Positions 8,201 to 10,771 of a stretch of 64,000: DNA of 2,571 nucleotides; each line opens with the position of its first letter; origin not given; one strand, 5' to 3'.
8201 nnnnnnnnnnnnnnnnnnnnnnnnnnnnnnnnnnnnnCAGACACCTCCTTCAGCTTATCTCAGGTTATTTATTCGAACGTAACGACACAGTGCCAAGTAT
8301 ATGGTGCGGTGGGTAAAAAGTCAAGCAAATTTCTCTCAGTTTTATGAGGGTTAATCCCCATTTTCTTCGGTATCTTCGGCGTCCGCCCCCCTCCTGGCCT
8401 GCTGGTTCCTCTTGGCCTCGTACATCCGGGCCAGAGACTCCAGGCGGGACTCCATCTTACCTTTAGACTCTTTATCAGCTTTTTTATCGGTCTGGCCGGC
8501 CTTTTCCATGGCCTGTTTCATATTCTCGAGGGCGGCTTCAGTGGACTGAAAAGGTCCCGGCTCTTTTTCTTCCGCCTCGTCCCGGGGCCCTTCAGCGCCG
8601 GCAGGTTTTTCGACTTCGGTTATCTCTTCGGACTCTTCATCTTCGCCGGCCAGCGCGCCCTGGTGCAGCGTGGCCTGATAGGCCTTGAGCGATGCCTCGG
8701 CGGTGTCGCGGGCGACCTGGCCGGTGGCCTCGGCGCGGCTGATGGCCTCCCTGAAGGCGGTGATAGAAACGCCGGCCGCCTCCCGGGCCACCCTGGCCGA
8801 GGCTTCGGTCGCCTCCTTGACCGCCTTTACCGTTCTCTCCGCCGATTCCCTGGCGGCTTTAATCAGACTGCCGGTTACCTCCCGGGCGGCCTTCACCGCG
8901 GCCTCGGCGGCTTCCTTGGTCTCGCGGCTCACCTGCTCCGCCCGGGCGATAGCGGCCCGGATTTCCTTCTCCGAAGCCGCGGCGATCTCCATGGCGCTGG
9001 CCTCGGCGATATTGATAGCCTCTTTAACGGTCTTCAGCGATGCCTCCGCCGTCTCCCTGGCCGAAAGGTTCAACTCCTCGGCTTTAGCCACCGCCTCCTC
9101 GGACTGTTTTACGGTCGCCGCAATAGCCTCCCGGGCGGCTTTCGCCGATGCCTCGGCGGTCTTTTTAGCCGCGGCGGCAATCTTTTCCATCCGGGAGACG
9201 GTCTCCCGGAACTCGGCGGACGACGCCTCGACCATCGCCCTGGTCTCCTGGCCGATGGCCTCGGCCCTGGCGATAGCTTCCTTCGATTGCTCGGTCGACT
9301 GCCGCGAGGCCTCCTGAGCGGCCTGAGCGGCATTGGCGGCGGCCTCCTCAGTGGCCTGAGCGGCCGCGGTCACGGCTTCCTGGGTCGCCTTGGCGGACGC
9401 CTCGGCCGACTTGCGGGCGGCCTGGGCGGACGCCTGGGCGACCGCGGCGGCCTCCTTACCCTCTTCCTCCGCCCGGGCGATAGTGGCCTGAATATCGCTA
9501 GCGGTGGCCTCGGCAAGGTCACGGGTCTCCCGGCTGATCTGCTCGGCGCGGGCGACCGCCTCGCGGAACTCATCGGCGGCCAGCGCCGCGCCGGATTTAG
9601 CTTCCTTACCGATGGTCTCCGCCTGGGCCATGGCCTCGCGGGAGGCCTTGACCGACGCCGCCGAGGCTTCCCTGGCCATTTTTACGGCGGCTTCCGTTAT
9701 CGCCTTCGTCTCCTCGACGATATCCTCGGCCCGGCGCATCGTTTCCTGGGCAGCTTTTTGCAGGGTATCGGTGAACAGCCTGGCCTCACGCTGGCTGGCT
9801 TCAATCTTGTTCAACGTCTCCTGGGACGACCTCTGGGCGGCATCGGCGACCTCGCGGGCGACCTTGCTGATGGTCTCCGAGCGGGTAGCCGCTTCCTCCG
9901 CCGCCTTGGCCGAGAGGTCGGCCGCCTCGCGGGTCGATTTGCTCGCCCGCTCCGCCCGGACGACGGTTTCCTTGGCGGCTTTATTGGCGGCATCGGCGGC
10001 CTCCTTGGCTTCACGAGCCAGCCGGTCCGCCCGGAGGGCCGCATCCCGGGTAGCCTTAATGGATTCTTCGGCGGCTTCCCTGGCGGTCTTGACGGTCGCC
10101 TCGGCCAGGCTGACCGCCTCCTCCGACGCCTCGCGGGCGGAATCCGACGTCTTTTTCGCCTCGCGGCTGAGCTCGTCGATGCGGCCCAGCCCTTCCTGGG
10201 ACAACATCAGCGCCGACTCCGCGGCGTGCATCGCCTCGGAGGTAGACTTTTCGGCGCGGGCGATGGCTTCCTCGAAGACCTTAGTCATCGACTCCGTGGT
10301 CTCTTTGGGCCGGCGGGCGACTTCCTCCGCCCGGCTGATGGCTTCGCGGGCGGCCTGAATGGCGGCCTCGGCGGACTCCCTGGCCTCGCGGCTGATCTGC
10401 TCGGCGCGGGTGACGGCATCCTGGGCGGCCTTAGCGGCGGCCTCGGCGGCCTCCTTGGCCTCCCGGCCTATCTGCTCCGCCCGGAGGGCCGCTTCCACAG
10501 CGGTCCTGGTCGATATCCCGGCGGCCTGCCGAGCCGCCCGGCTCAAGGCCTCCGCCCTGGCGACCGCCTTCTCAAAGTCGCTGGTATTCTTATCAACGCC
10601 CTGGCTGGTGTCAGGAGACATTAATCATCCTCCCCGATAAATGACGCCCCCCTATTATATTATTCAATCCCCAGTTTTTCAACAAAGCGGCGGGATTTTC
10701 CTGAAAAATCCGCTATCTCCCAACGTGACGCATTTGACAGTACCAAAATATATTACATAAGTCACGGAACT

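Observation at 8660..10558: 756-aa protein built on a strict 25-residue register with 11-residue insertions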

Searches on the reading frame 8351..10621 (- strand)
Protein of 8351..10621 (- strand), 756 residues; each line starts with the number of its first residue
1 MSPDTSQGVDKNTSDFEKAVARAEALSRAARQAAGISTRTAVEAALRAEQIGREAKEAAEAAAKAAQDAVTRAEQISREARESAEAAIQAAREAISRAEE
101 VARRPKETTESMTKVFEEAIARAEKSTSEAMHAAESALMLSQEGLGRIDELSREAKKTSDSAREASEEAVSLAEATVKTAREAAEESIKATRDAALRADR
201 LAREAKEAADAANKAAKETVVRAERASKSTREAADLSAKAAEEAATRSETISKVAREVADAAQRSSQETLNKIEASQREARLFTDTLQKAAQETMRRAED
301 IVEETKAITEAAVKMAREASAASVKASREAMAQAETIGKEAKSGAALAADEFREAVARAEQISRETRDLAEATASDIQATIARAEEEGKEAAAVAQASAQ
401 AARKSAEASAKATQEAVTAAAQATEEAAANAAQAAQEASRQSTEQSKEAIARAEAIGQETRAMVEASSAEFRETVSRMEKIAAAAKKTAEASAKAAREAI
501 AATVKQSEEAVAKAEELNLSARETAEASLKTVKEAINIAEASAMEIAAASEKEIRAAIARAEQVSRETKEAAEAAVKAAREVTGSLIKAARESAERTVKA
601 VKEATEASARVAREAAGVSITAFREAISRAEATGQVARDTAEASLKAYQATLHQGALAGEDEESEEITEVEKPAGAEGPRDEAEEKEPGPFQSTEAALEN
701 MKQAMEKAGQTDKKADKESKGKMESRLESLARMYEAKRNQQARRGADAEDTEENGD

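Call 6: search_protein_families(library=pfam, proteins=[window:8351-10621:-], max_evalue=0.01)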
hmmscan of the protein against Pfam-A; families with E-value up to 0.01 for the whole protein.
window:8351-10621:- (756 aa): 0 families

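Call 8: find_homologous_proteins(query=window:8351-10621:-, max_evalue=0.001)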
Query window:8351-10621:- (756 aa): 3 proteins with E <= 0.001 among 8000 candidates.
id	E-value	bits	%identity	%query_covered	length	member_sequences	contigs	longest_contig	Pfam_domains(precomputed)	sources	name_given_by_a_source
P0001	2.6e-8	52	42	11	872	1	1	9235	PF13426.14,PF13188.14,PF08448.17,PF02518.32,PF00512.32,PF00989.32,PF00072.31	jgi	jgi:signal transduction histidine kinase/PAS domain-containing protein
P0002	8.0e-6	44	37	9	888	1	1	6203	PF13188.14,PF02518.32,PF00512.32,PF00989.32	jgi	jgi:signal transduction histidine kinase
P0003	1.0e-5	43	30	41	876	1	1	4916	PF13188.14,PF08448.17,PF02518.32,PF00512.32,PF00989.32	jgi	jgi:PAS domain S-box-containing protein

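Call 9: search_protein_families(library=ncbifam, proteins=[window:8351-10621:-], max_evalue=0.1)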
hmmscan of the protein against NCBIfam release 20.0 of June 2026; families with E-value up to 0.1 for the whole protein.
window:8351-10621:- (756 aa): 0 families

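Call 11: find_encoding_contigs(protein=window:8351-10621:-, flank=10000, max_places=6)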
Protein window:8351-10621:- (756 aa): no gene with exactly this product is on record in the collection.

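Call 13: search_solved_structures(query=window:8351-10621:-, max_evalue=1)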
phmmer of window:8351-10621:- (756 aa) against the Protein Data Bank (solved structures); distinct sequences matched with E-value up to 1: 5.
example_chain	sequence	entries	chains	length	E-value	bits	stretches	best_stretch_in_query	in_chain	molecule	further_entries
5cwg_A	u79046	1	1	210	0.15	14.6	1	158-320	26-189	Designed helical repeat protein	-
5cwc_A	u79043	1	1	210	0.18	14.3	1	122-320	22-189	Designed helical repeat protein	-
4uos_A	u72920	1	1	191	0.19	14.2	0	524-604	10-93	DESIGNED HELICAL BUNDLE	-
5mz5_A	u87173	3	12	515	0.44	13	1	521-625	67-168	ALDH21) | aldehyde dehydrogenase 21 | Aldehyde dehydrogenase 21 (ALDH21)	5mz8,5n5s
8gl3_A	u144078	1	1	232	0.78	12.2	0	128-351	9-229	pRLB-519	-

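Call 15: search_protein_representatives(protein=window:8351-10621:-)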
Query: 756 residues. Proteins with E-value up to 0.001 (for the whole library): 55; up to 1e-10: 12; up to 1e-30: 2. The best 55 are listed.
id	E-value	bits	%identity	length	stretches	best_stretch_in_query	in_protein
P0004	1.8e-46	176.1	51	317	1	493-751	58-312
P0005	4.7e-37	145.0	73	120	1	636-755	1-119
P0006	5.9e-22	95.1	74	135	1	560-645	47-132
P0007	3.6e-15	72.8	76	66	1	1-66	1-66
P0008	1.9e-14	70.3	46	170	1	606-752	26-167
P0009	2.3e-13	66.8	58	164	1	480-607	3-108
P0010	2.3e-13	66.8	39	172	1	586-752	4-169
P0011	2.6e-13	66.6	67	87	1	1-66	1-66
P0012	3.7e-13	66.1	47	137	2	598-663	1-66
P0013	4.4e-13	65.8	61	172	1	11-95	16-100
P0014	1.4e-11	60.8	44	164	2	43-124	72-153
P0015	7.7e-11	58.4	46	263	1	2-103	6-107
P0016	2.1e-10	57.0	49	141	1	622-754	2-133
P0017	5.3e-10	55.7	63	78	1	593-654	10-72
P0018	5.6e-10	55.6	33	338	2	588-753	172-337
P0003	3.3e-06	43.2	34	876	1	16-287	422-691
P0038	9.4e-06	41.6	28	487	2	26-419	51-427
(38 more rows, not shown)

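Call 45: predict_structure(protein=window:8351-10621:-)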
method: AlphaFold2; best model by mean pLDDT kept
length: 756 residues; sequences in the alignment: 1
mean_pLDDT: 57.6   pTM: 0.27
mean pLDDT of the five models: 57.6, 54.4, 53.2, 52.7, 51.5
residues with pLDDT >= 90: 0; 70-90: 78; 50-70: 516; < 50: 162
segments of 3 or more residues with pLDDT < 50: 1-4, 220-247, 333-335, 338-350, 459-473, 539-565, 652-689, 745-756
pLDDT, mean of each block of 10 residues (from residue 1): 51 68 66 67 65 68 65 69 66 65 57 68 69 66 71 71 67 67 67 68 67 57 40 38 46 59 62 65 65 57 57 53 53 48 45 56 60 60 59 56 56 58 58 60 61 51 39 51 53 57 62 59 57 55 38 40 48 53 63 64 62 62 62 63 58 43 31 35 41 59 62 55 71 70 51 38
secondary structure, 60 per line:
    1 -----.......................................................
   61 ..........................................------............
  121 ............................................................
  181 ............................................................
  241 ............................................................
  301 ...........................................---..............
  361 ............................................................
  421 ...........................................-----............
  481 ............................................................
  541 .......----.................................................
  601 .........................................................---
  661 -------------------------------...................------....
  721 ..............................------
elements in order (helices of 4 or more, strands of 3 or more residues): H6-102 H109-343 H347-463 H469-547 H552-657 H692-710 H717-750

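Call 56: fold_search(model_id=the predicted structure, library=pdb)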
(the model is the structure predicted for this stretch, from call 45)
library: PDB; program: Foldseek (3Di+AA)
matches with E <= 10: 435; with E <= 0.001: 0
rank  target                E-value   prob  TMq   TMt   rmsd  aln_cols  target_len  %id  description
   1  7n6g_3I               5.7e-02  0.60  0.11  0.17  71.8       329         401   20  C1 of central pair (released 2022-05-18)
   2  6ixg_A                6.7e-02  0.96  0.12  0.32  23.0       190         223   19  Crystal structure of native apo SH3BP5 (P41) (released 2019-03-20)
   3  6ixg_B                8.5e-02  0.96  0.11  0.33  24.4       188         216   20  Crystal structure of native apo SH3BP5 (P41) (released 2019-03-20)
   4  6ixe                  1.0e-01  0.91  0.12  0.33  23.6       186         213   20  Crystal structure of SeMet apo SH3BP5 (I41) (released 2019-03-20)
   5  6ixv_D                1.1e-01  0.94  0.12  0.34  25.3       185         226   17  Crystal structure of SH3BP5-Rab11a (released 2019-03-20)
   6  6djl_B                1.3e-01  0.85  0.11  0.30  28.4       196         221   20  Crystal structure of the Rab11 GEF SH3BP5 bound to nucleotide free Rab11A (released 2018-09-26)
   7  4ke2_A                1.3e-01  0.97  0.16  0.48   7.7       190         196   22  Crystal structure of the hyperactive Type I antifreeze from winter flounder (released 2014-02-26)
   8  6ixv_A                1.3e-01  0.93  0.12  0.33  25.0       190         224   19  Crystal structure of SH3BP5-Rab11a (released 2019-03-20)
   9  6djl_E                2.4e-01  0.72  0.11  0.28  26.1       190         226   20  Crystal structure of the Rab11 GEF SH3BP5 bound to nucleotide free Rab11A (released 2018-09-26)
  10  5xg2                  2.4e-01  0.60  0.10  0.25  17.9       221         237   17  Crystal structure of a coiled-coil segment (residues 345-468 and 694-814) of Pyrococcus yayanosii Smc (released 2017-06-07)
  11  6ixf_B                2.5e-01  0.82  0.11  0.32  25.1       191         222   19  Crystal structure of SeMet apo SH3BP5 (P41) (released 2019-03-20)
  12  6ixf_A                2.5e-01  0.80  0.12  0.32  23.1       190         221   19  Crystal structure of SeMet apo SH3BP5 (P41) (released 2019-03-20)
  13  7nna                  2.7e-01  0.98  0.18  0.56   5.6       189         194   21  Toxin Import Through the Antibiotic Efflux Channel TolC (released 2021-07-07)
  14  9qwr_A                3.0e-01  0.63  0.10  0.34  35.5       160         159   16  MIC60 helical bundle dimer (released 2026-02-25)
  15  1jch_A                3.2e-01  0.93  0.14  0.22  19.5       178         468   16  Crystal Structure of Colicin E3 in Complex with its Immunity Protein (released 2001-11-30)
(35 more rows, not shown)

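Call 62: search_protein_families(library=pfam, proteins=[window:8351-10621:-], max_evalue=10)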
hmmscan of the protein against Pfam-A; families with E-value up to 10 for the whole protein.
window:8351-10621:- (756 aa): 2 families
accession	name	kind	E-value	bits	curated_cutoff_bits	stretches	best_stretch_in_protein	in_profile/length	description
PF14928.11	S_tail_recep_bd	-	0.25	12.1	23.8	0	437-462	57-82/93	Short tail fibre protein receptor-binding domain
PF10157.14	BORCS6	-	0.32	11.6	35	3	469-537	28-98/101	BLOC-1-related complex sub-unit 6 C-terminal helix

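Call 64: search_solved_structures(query=A2, max_evalue=1)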
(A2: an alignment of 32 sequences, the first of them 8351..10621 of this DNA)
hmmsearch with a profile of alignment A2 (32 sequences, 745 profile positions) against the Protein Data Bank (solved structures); distinct sequences matched with E-value up to 1: 24.
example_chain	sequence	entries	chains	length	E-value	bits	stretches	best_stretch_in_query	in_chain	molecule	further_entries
4uos_A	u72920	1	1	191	4.5e-10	41.7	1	440-592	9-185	DESIGNED HELICAL BUNDLE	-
4tql_A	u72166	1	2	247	4.9e-09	38.3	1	280-519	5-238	Three helix bundle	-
8e0o_A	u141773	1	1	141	0.00013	23.7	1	231-314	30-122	hetBGL03-15-18a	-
9y5f_B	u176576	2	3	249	0.0025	19.4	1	266-495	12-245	sc-t-SNARE-5.s.8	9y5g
8ek4_A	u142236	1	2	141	0.0044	18.6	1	338-476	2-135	Ice-binding protein TIP-99a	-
5cwc_A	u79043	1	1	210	0.0066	18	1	181-303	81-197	Designed helical repeat protein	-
8w6e_A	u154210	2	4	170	0.021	16.4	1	422-553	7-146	HBC599 in complex with wFAP1.1 | wFAP1.1 structure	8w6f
8dt0_A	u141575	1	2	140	0.027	16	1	400-522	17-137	Scaffolding protein functional sites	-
8gl3_A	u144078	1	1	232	0.03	15.9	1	178-400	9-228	pRLB-519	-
5vju_A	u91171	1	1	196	0.031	15.8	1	340-426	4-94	Reaction Center Maquette Leu71His variant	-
5cwg_A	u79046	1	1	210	0.031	15.8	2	164-303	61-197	Designed helical repeat protein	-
3s84_A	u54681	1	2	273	0.031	15.8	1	241-471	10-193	Apolipoprotein A-IV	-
5vjs_A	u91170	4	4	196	0.041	15.4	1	340-425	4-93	Reaction Center Maquette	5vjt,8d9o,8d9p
8gel_A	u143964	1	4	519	0.047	15.2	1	242-731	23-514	sC4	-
6z0c_A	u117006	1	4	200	0.061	14.8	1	340-426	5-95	Maquette-3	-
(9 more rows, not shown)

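Call 67: find_encoding_contigs(protein=P0001, flank=6000, max_places=2)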
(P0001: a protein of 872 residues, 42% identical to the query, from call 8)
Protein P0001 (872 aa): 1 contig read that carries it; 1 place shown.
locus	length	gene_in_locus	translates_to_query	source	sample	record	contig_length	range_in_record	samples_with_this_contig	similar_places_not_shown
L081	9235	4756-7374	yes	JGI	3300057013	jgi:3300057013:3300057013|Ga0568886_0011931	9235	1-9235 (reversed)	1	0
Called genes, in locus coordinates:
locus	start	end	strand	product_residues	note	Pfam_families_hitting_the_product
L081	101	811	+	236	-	-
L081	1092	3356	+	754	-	PF15902:Sortilin-Vps10 (faint), PF03478:Beta-prop_KIB1-4 (faint)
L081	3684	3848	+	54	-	PF12728:HTH_17 (weak), PF13411:MerR_1 (weak)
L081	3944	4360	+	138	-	PF07963:N_methyl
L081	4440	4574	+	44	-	-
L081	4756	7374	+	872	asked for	PF00072:Response_reg, PF00989:PAS, PF08448:PAS_4 (faint), PF13188:PAS_8, PF13426:PAS_9 (weak), PF00512:HisKA, PF02518:HATPase_c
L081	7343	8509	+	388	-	PF00072:Response_reg, PF00142:Fer4_NifH (weak), PF01656:CbiA, PF06564:CBP_BcsQ (faint), PF09140:MipZ (weak), PF10609:ParA (weak), PF13614:AAA_31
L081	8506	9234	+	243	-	?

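Call 79: find_encoding_contigs(protein=P0038, flank=6000, max_places=3)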
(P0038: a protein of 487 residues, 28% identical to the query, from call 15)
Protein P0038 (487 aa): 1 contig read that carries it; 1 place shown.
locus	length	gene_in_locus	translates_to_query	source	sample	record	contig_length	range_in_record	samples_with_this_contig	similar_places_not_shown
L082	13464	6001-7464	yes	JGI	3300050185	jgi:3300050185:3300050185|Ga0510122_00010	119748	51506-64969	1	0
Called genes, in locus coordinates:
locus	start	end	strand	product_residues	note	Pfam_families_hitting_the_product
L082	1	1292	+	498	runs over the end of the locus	-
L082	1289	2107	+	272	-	PF06605:Prophage_tail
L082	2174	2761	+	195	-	-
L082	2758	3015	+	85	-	-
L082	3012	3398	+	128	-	PF18022:Lectin_C_term (weak), PF18021:Agglutinin_C (weak)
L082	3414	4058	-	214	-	PF01936:NYN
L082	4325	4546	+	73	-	-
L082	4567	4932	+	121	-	PF15919:HicB_lk_antitox (faint), PF05534:HicB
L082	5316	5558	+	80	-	-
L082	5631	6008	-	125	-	PF01042:Ribonuc_L-PSP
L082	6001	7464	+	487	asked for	-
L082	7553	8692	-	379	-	PF00091:Tubulin, PF21011:CetZ_C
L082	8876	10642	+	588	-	PF02463:SMC_N, PF13476:AAA_23 (weak), PF13555:AAA_29 (weak)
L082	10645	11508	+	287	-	PF00892:EamA, PF03151:TPT, PF00892:EamA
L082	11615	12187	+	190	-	-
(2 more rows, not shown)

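Call 91: search_protein_families(library=phrogs, proteins=[window:8351-10621:-], max_evalue=0.1)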
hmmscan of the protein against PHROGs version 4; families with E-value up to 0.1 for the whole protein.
window:8351-10621:- (756 aa): 0 families
